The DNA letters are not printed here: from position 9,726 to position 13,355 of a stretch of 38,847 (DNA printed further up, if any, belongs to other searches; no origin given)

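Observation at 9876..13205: Opp/Dpp family-5 binding protein fused in frame to its OppB-like permease, with an extra topology-fixing TM helix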

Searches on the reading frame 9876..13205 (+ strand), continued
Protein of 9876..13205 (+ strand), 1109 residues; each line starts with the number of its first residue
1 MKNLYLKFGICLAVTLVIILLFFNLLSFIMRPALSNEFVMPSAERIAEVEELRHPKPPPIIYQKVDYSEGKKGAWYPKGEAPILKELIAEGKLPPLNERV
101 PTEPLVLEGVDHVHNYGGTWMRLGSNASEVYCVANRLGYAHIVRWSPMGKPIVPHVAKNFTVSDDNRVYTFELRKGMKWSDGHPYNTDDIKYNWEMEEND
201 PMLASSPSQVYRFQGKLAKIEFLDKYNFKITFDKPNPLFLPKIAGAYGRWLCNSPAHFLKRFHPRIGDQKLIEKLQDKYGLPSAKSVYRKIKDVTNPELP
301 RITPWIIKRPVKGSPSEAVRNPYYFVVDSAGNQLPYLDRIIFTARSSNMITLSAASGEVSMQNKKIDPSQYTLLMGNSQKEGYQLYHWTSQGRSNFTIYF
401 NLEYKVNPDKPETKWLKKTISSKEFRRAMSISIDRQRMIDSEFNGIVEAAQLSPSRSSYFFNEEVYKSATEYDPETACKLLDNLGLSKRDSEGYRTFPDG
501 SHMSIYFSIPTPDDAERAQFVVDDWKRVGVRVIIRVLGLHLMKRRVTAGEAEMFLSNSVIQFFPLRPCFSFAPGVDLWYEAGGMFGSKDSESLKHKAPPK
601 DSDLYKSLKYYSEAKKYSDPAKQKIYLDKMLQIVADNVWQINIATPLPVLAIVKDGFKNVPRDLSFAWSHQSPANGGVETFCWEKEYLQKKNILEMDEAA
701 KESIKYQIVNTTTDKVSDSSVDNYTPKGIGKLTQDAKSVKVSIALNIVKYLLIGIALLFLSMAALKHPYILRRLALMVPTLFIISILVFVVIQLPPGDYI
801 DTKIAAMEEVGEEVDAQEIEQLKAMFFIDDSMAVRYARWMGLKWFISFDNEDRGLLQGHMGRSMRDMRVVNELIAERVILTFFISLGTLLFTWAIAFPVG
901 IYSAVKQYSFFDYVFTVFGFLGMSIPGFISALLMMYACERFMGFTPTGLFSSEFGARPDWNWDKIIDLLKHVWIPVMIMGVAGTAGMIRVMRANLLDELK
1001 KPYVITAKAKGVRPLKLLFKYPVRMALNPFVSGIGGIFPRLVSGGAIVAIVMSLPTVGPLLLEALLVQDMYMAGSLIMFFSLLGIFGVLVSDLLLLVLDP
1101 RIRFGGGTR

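Call 22: find_related_loci(query=A1, collection=genome_contigs, flank=8000)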
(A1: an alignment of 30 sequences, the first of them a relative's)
Query A1 (1109 aa) in genome_contigs; peptide patterns used: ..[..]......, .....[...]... (x = any residue, [..] = any of these).
600 stretches matched a pattern (row limit reached: there are more); 600 encode a relative of the query (tblastn E <= 1e-3); the best 80 are kept; 78 distinct loci.
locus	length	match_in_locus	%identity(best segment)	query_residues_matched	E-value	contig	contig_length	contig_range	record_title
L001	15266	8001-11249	49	14-1104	0e+0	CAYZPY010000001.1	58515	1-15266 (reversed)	MAG TPA_asm: uncultured Planctomycetaceae bacterium isolate SRP141376_co1_245 genome assembly, contig: NODE_1366_length_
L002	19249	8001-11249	45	26-1106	0e+0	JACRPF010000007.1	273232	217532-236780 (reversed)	MAG: Spirochaetes bacterium isolate NC_groundwater_1980_Pr3_S-0.2um_53_5 scaffold_50264, whole genome shotgun sequence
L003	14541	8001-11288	45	6-1106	0e+0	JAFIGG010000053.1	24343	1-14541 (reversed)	MAG: Opitutales bacterium isolate Super_Day4_Bin.8 NODE_888_length_24343_cov_20.062047, whole genome shotgun sequence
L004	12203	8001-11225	45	25-1106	0e+0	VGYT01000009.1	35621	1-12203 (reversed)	MAG: Planctomycetota bacterium isolate M_DeepCast_400m_m2_048 M_DeepCast_400m_m2_048_Ga0194112_10001390, whole genome sh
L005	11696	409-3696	46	6-1109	0e+0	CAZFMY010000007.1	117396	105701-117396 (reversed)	MAG TPA_asm: uncultured Gemmatimonadaceae bacterium isolate SRP077602_co9_658 genome assembly, contig: NODE_56_length_11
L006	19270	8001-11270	45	9-1104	0e+0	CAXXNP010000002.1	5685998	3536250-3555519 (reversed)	MAG: Opitutales bacterium isolate 685e4509-010e-4797-9872-a51ee4494a19 genome assembly, contig: contig_2, whole genome s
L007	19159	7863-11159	46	10-1109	0e+0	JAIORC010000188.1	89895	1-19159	MAG: Phycisphaerae bacterium isolate SMBSF08 20071_Bin_7_contigs_1_c_000000000042, whole genome shotgun sequence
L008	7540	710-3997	44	4-1105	0e+0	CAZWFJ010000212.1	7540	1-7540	MAG TPA_asm: uncultured Puniceicoccaceae bacterium isolate SRP332253_co1_109 genome assembly, contig: NODE_16125_length_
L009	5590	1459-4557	45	58-1109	0e+0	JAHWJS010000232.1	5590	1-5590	MAG: Armatimonadota bacterium isolate 0711_bin3 NODE_2669_length_5590_cov_9.337850, whole genome shotgun sequence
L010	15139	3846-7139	44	9-1109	0e+0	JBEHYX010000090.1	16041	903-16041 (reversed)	MAG: Verrucomicrobiota bacterium isolate ESF1.bin.76 NODE_3787_length_16041_cov_10.124953, whole genome shotgun sequence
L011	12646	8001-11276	43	7-1109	0e+0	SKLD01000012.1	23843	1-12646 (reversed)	MAG: Opitutales bacterium isolate CSSed162cmA_196 CSSed16-2cmA-3805, whole genome shotgun sequence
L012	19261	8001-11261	44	8-1109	0e+0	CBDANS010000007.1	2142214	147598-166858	MAG: Opitutales bacterium isolate 041eddd8-ac7a-4d64-b7d6-f8729859a465 genome assembly, contig: contig_7, whole genome s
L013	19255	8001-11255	44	16-1109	0e+0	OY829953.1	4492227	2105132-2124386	MAG: Opitutales bacterium isolate cf0dc631-26ae-4be7-9546-4b6096dd6533 genome assembly, chromosome: 1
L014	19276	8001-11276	44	7-1109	0e+0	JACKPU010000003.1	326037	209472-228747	MAG: Opitutaceae bacterium isolate HK-STAS-VERR-2 HK-STAS-VERR-2_3, whole genome shotgun sequence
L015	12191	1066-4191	45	58-1109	0e+0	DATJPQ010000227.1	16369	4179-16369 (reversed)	MAG TPA_asm: Opitutaceae bacterium isolate SMAG_U14917 k141_546103, whole genome shotgun sequence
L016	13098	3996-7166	44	39-1104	0e+0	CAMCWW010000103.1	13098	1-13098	MAG: Opitutus sp. GAS368 isolate MsH-01oct19-142 genome assembly, contig: MsH-01oct19-C9973, whole genome shotgun sequen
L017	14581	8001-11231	43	13-1109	0e+0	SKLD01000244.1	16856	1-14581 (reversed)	MAG: Opitutales bacterium isolate CSSed162cmA_196 CSSed16-2cmA-8343, whole genome shotgun sequence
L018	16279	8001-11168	44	42-1109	0e+0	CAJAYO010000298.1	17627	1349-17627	MAG: uncultured Opitutae bacterium isolate Loc090116-9m_bin-1378 genome assembly, contig: bin-1378:298/977, whole genome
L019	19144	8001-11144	44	47-1104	0e+0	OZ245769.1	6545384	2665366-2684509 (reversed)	MAG: Opitutaceae bacterium isolate 87035611-dba6-4fad-85e7-91fe16b41bdc genome assembly, chromosome: 1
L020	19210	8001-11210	44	27-1104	0e+0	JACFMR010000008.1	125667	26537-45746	MAG: Opitutaceae bacterium isolate BROCD003 NODE_162_length_125667_cov_8.247118, whole genome shotgun sequence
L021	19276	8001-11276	44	11-1109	0e+0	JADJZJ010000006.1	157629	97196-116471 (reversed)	MAG: Opitutaceae bacterium isolate Lyne_18-Q3-R50-59_MAXAC.062 tig00019519-10-1572710, whole genome shotgun sequence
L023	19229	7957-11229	43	2-1109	0e+0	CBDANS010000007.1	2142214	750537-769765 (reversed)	MAG: Opitutales bacterium isolate 041eddd8-ac7a-4d64-b7d6-f8729859a465 genome assembly, contig: contig_7, whole genome s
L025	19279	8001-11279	47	4-1104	0e+0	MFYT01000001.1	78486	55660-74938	MAG: Candidatus Raymondbacteria bacterium RIFOXYA2_FULL_49_16 rifoxya2_full_scaffold_101, whole genome shotgun sequence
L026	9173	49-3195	44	59-1109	0e+0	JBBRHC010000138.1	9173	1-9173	MAG: Opitutales bacterium isolate Co_metawrap_2683 Cmw_2683_k141_16250720_length_9173_cov_14.0000, whole genome shotgun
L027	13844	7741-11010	45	6-1109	0e+0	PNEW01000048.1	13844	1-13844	Verrucomicrobia bacterium Opi.OSU.00C Opi.OSU.00C.001B, whole genome shotgun sequence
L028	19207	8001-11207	43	9-1109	0e+0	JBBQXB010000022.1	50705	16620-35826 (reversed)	MAG: Tepidisphaerales bacterium isolate Co_metawrap_2091 Cmw_2091_k141_477138_length_50705_cov_14.0000, whole genome sho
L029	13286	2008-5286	42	1-1109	0e+0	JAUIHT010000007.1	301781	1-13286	MAG: Verrucomicrobiia bacterium isolate Co_bin.226 NODE_350_length_301781_cov_1.772577, whole genome shotgun sequence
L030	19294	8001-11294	43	6-1109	0e+0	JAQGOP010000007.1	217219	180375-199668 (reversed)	MAG: Verrucomicrobia bacterium isolate RYN_616 scaffold_4336992, whole genome shotgun sequence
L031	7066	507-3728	43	25-1109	0e+0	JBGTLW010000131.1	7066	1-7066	MAG: Phycisphaeraceae bacterium isolate JTS-RE347 k141_11587314, whole genome shotgun sequence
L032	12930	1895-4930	44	77-1109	0e+0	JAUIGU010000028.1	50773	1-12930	MAG: Phycisphaerae bacterium isolate Co_bin.173 NODE_4735_length_50773_cov_2.045018, whole genome shotgun sequence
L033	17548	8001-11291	43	1-1109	0e+0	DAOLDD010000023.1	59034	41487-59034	MAG TPA_asm: Kiritimatiellia bacterium isolate AMR_MDS_0145 NODE_116_length_59034_cov_27.126774, whole genome shotgun se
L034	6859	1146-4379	43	6-1109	0e+0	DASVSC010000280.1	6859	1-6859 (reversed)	MAG TPA_asm: Tepidisphaeraceae bacterium isolate SMAG_U3252 k141_115142, whole genome shotgun sequence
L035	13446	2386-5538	44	47-1109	0e+0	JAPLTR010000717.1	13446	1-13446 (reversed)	MAG: Verrucomicrobia bacterium isolate LacPavin_0920_WC70_MAG_67_8 LacPavin_0920_WC70_scaffold_83846, whole genome shotg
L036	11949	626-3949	42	10-1109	0e+0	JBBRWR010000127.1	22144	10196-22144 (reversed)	MAG: Opitutales bacterium isolate La4_metabat2.052 La4_metabat2.052_K_3165265_L_22144_cov_23.0111, whole genome shotgun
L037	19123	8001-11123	44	55-1109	0e+0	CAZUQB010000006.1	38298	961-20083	MAG TPA_asm: uncultured Opitutaceae bacterium isolate SRP262948_co1_78 genome assembly, contig: NODE_982_length_38298_co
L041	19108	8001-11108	43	55-1109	0e+0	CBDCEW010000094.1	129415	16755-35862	MAG: Candidatus Moanabacter sp. isolate da350617-a446-4d72-9f77-033765304eae genome assembly, contig: contig_94, whole g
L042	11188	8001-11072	43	67-1109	0e+0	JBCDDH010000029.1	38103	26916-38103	MAG: Planctomycetota bacterium isolate P01_G01_bin.36 k141_1973120_length_38103_cov_20.7731, whole genome shotgun sequen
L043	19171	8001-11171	45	39-1104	0e+0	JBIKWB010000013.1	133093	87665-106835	MAG: Opitutaceae bacterium isolate ME2015-09-01_3300035663_group6_bin66 Rohwer_bin2655_scaffold_49_c1, whole genome shot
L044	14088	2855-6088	42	55-1109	0e+0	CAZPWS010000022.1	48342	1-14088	MAG TPA_asm: uncultured Fibrobacterota bacterium isolate binchicken_co286_161 genome assembly, contig: NODE_1087_length_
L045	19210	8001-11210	43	31-1109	0e+0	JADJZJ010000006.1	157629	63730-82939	MAG: Opitutaceae bacterium isolate Lyne_18-Q3-R50-59_MAXAC.062 tig00019519-10-1572710, whole genome shotgun sequence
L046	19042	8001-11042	43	80-1109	0e+0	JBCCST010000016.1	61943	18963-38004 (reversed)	MAG: Planctomycetota bacterium isolate P01_D01_bin.62 k141_3244486_length_61943_cov_15.9856, whole genome shotgun sequen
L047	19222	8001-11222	44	30-1109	0e+0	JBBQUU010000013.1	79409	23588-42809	MAG: Opitutales bacterium isolate Co_metawrap_1950 Cmw_1950_k141_15713896_length_79409_cov_14.1076, whole genome shotgun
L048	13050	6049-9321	41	6-1109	0e+0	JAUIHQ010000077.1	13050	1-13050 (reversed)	MAG: bacterium isolate Co_bin.216 NODE_26525_length_13050_cov_0.904976, whole genome shotgun sequence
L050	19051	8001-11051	41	66-1109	0e+0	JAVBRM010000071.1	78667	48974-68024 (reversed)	MAG: Victivallaceae bacterium isolate EPI_MAG_00195 c_000007272373, whole genome shotgun sequence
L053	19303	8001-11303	39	1-1109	0e+0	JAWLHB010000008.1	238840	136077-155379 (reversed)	MAG: Lentisphaeria bacterium isolate 30dZY2.bin.23 NODE_121_length_238840_cov_10.763568, whole genome shotgun sequence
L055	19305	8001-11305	42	5-1109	0e+0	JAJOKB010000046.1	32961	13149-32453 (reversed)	MAG: Verrucomicrobia bacterium isolate S8C1768 S8CNODE_109_length_32961_cov_4.663733, whole genome shotgun sequence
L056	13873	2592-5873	40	5-1109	0e+0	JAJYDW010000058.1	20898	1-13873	MAG: Planctomycetota bacterium isolate DBS1-1.bin122 NODE_4172_length_20898_cov_3.881325, whole genome shotgun sequence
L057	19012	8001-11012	39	80-1109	0e+0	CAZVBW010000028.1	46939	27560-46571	MAG TPA_asm: uncultured Phycisphaeraceae bacterium isolate SRP063590_co1_115 genome assembly, contig: NODE_679_length_46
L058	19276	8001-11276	44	6-1109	0e+0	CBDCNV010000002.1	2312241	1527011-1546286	MAG: Opitutales bacterium isolate bad5a5f1-2e93-4c07-927b-d919c4be9086 genome assembly, contig: contig_2, whole genome s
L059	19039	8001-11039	42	70-1109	0e+0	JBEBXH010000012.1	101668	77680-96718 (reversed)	MAG: Victivallis vadensis isolate T2.bin.5 NODE_481_length_101668_cov_18.499129, whole genome shotgun sequence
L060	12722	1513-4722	46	25-1109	0e+0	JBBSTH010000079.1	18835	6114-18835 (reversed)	MAG: Abditibacteriales bacterium isolate SVL2_sbin.16 SVL2_sbin.16_K_628164_L_18835_cov_13.9847, whole genome shotgun se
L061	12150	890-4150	45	14-1109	0e+0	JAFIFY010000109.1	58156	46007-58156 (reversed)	MAG: Phycisphaeraceae bacterium isolate coassembly_bin.18 k141_144131, whole genome shotgun sequence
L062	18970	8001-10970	35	80-1104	0e+0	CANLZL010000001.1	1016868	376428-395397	uncultured Nioella sp. isolate 4-12.fasta genome assembly, contig: NODE_1, whole genome shotgun sequence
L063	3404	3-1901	49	465-1109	0e+0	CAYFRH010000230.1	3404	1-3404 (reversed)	MAG TPA_asm: uncultured Puniceicoccaceae bacterium isolate ERP107533_co1_142 genome assembly, contig: NODE_40065_length_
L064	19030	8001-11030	34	80-1104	6e-179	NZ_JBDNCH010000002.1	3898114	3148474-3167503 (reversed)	Ponticoccus litoralis strain KCCM 90028 contig_2, whole genome shotgun sequence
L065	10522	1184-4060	34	80-1104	2e-176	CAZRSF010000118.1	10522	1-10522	MAG TPA_asm: uncultured Candidatus Moduliflexus sp. isolate SRP192927_co1_965 genome assembly, contig: NODE_15334_length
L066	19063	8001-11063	34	78-1104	1e-175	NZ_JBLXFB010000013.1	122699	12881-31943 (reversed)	MAG: Antarctobacter sp. isolate ET02-05 T02maxbin_out.015_metabat.1RE.5K@13, whole genome shotgun sequence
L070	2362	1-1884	44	472-1109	1e-180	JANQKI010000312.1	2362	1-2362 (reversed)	MAG: Opitutaceae bacterium isolate PL25a_bin.151 k99_3187134, whole genome shotgun sequence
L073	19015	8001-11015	33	80-1104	1e-163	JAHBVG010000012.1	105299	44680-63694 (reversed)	MAG: Caldilineaceae bacterium isolate ACE_CHL9 CHL9_12, whole genome shotgun sequence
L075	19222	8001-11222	44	22-1109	0e+0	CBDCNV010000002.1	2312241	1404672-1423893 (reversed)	MAG: Opitutales bacterium isolate bad5a5f1-2e93-4c07-927b-d919c4be9086 genome assembly, contig: contig_2, whole genome s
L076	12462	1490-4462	33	80-1104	2e-160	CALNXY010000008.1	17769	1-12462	MAG: uncultured Caldilineaceae bacterium isolate HOU_bin.0074 genome assembly, contig: contig_35232, whole genome shotgu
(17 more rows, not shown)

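Call 36: find_encoding_contigs(protein=P0001, flank=10000, max_places=3)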
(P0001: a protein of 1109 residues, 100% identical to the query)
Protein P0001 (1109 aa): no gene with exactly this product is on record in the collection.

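Call 43: find_encoding_contigs(protein=P0002, flank=10000, max_places=2)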
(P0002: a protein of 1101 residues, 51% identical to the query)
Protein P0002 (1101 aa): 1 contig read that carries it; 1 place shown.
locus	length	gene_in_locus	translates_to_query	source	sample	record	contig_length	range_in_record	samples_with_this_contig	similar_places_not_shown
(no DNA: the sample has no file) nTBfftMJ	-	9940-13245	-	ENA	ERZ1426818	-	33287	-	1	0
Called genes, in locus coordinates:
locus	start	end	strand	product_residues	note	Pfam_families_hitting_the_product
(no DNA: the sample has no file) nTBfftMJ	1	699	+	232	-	?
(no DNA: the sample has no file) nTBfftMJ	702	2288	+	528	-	-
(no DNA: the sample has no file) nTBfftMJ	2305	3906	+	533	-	-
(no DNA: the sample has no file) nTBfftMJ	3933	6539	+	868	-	PF02837:Glyco_hydro_2_N, PF22666:Glyco_hydro_2_N2, PF00703:Glyco_hydro_2, PF17786:Mannosidase_ig, PF18368:Ig_GlcNase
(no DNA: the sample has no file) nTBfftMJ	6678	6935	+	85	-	PF04221:RelB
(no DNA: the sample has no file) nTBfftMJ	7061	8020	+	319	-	PF18780:HNH_repeat, PF01844:HNH, PF14279:HNH_5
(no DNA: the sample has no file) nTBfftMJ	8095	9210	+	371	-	PF17761:DUF1016_N, PF06250:YhcG_C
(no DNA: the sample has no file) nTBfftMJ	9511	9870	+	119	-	PF10387:DUF2442 (weak)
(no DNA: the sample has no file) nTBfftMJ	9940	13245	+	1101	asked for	PF00496:SBP_bac_5, PF19300:BPD_transp_1_N (weak), PF00528:BPD_transp_1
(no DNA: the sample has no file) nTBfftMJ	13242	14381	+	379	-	PF12911:OppC_N, PF00528:BPD_transp_1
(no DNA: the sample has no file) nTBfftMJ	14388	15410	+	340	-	PF00005:ABC_tran, PF13304:AAA_21 (weak), PF08352:oligo_HPY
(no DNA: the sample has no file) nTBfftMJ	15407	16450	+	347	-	PF00005:ABC_tran, PF13401:AAA_22 (faint), PF08352:oligo_HPY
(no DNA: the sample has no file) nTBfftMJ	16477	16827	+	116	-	-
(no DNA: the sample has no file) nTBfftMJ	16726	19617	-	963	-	PF02927:CelD_N, PF00759:Glyco_hydro_9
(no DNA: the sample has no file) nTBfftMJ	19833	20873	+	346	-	PF15887:Peptidase_Mx (weak)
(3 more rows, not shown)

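Call 44: find_encoding_contigs(protein=P0006, flank=10000, max_places=2)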
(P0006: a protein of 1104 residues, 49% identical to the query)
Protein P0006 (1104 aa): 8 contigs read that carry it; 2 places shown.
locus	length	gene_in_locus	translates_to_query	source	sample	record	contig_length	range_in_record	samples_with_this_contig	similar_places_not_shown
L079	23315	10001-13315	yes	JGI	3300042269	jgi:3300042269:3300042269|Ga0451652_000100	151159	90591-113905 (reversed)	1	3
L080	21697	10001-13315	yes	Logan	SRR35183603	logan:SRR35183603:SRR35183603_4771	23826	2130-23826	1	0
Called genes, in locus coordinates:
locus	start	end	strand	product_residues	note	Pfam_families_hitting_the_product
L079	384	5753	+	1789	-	PF11974:bMG3, PF01835:MG2, PF17972:bMG5, PF17962:bMG6 (weak), PF07703:A2M_BRD, PF00207:A2M, PF17973:bMG10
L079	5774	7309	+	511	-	PF17389:Bac_rhamnosid6H (faint), PF22422:MGH1-like_GH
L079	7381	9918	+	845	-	PF00251:Glyco_hydro_32N, PF22847:Glyco_hydro_43_rel (faint), PF04616:Glyco_hydro_43, PF13859:BNR_3, PF13088:BNR_2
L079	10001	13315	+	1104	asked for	PF00496:SBP_bac_5, PF00528:BPD_transp_1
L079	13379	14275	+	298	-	PF04015:DUF362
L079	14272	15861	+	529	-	PF12801:Fer4_5, PF12801:Fer4_5, PF12838:Fer4_7 (weak), PF13187:Fer4_9 (weak), PF12838:Fer4_7 (weak), PF13187:Fer4_9, PF12838:Fer4_7 (weak), PF12838:Fer4_7, +11 more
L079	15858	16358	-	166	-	PF20244:DUF6599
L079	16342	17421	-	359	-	PF04015:DUF362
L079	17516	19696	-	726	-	PF10114:PocR, PF08447:PAS_3, PF02518:HATPase_c, PF00072:Response_reg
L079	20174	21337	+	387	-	PF13641:Glyco_tranf_2_3, PF00535:Glycos_transf_2, PF10111:Glyco_tranf_2_2 (weak)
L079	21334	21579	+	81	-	-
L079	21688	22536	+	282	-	PF01261:AP_endonuc_2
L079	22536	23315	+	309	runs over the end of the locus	PF00583:Acetyltransf_1, PF13673:Acetyltransf_10 (weak), PF13508:Acetyltransf_7, PF00583:Acetyltransf_1 (weak), PF13508:Acetyltransf_7 (weak)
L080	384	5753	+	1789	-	PF11974:bMG3, PF01835:MG2, PF17972:bMG5, PF17962:bMG6 (weak), PF07703:A2M_BRD, PF00207:A2M, PF17973:bMG10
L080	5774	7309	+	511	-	PF17389:Bac_rhamnosid6H (faint), PF22422:MGH1-like_GH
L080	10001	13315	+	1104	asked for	PF00496:SBP_bac_5, PF00528:BPD_transp_1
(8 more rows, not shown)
